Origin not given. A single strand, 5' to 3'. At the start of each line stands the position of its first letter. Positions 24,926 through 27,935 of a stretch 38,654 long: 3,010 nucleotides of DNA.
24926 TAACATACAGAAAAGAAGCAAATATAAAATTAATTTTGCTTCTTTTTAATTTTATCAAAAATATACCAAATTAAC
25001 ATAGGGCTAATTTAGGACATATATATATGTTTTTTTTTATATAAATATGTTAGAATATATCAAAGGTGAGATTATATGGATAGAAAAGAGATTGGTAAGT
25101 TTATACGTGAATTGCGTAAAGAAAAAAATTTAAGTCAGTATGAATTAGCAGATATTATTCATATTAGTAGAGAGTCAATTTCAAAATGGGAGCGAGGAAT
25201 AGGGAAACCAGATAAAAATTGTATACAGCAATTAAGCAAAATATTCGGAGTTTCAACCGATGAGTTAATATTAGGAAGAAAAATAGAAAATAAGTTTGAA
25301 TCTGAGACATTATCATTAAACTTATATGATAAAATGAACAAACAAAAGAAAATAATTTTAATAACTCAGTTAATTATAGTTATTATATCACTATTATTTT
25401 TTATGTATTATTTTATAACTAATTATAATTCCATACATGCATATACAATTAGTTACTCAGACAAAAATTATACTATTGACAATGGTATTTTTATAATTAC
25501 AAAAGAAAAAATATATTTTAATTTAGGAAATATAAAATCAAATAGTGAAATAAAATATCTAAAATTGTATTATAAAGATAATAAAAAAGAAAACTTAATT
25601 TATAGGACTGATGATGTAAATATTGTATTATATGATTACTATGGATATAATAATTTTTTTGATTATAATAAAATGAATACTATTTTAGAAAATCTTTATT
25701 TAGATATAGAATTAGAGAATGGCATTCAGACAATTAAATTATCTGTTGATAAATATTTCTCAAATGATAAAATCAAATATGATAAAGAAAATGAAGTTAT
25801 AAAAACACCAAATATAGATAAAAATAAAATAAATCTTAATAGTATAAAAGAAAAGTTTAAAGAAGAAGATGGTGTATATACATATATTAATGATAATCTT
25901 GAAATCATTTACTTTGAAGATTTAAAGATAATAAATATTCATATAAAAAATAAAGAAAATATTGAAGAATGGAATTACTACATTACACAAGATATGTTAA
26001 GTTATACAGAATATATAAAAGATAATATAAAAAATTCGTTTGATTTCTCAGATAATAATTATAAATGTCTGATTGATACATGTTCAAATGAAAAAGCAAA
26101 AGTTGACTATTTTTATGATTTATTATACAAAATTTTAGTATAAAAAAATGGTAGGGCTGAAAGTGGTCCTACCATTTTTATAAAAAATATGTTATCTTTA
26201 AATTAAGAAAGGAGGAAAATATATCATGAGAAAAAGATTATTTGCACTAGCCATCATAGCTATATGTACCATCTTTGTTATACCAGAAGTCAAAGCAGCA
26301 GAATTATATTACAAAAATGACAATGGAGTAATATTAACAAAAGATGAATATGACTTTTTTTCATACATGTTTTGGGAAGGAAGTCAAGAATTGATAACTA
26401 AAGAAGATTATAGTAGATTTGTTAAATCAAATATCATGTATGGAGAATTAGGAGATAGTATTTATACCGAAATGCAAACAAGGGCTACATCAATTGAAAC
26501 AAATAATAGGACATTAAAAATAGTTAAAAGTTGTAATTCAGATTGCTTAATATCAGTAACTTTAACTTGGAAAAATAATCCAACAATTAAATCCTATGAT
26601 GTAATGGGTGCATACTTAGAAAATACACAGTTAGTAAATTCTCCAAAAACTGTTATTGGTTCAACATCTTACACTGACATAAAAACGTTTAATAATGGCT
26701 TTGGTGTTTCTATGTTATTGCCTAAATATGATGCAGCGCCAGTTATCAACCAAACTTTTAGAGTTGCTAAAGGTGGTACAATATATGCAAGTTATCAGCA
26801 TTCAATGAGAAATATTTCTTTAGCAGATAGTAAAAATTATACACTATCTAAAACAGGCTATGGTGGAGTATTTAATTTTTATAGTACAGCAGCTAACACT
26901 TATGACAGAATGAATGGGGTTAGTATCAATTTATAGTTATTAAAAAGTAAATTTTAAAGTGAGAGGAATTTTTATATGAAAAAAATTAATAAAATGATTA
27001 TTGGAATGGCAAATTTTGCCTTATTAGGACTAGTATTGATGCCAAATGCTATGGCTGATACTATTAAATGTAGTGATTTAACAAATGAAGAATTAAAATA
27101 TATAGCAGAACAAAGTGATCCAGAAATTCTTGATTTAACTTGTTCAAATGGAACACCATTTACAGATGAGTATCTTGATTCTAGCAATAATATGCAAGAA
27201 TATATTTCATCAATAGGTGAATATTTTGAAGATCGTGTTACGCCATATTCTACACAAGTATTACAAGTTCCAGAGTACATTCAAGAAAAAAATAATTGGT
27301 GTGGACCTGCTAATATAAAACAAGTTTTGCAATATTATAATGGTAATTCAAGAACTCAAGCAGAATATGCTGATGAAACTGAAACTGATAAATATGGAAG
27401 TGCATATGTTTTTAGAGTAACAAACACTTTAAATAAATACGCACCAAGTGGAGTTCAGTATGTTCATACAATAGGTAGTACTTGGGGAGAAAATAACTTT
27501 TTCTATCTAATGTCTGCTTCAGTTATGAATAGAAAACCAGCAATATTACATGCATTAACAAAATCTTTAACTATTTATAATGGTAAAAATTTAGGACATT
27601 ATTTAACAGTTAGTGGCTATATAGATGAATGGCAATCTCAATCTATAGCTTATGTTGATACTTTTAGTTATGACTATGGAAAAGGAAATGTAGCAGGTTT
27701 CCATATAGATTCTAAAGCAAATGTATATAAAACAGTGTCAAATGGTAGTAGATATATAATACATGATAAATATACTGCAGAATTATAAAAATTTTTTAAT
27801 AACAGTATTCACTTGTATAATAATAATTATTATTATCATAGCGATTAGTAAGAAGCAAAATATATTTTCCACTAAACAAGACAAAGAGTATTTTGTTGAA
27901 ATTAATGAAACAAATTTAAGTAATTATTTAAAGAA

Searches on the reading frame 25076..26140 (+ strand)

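Call 79: search_protein_families(library=pfam, proteins=[window:25076-26140:+], max_evalue=0.001)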
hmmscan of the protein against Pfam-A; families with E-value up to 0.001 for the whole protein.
window:25076-26140:+ (355 aa): 4 families
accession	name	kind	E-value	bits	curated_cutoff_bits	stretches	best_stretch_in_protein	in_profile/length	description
PF01381.28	HTH_3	-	3.6e-16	59.4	23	1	10-64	1-55/55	Helix-turn-helix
PF12844.13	HTH_19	-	4.7e-13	49.3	30.2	1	7-67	1-61/64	Helix-turn-helix domain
PF13560.12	HTH_31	-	5.9e-08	33.3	27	1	5-63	1-60/64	Helix-turn-helix domain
PF13443.12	HTH_26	-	9.7e-05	23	22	1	10-65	2-58/63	Cro/C1-type HTH DNA-binding domain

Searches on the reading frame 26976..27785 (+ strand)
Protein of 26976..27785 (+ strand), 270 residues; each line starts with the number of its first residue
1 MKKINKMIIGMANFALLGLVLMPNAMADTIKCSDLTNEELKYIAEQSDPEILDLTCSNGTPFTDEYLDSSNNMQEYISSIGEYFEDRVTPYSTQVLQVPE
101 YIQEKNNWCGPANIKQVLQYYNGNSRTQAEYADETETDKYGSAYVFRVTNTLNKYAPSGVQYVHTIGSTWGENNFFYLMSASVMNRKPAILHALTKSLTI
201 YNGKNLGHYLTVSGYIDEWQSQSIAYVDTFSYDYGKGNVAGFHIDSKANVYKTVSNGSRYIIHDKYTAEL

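Call 79: search_protein_families(library=pfam, proteins=[window:26976-27785:+], max_evalue=0.001)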
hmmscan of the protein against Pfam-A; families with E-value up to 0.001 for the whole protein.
window:26976-27785:+ (270 aa): 1 family
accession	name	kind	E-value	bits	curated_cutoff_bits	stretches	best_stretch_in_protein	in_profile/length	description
PF13529.12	Peptidase_C39_2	-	1.9e-12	48.4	24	1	96-218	1-133/143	Peptidase_C39 like family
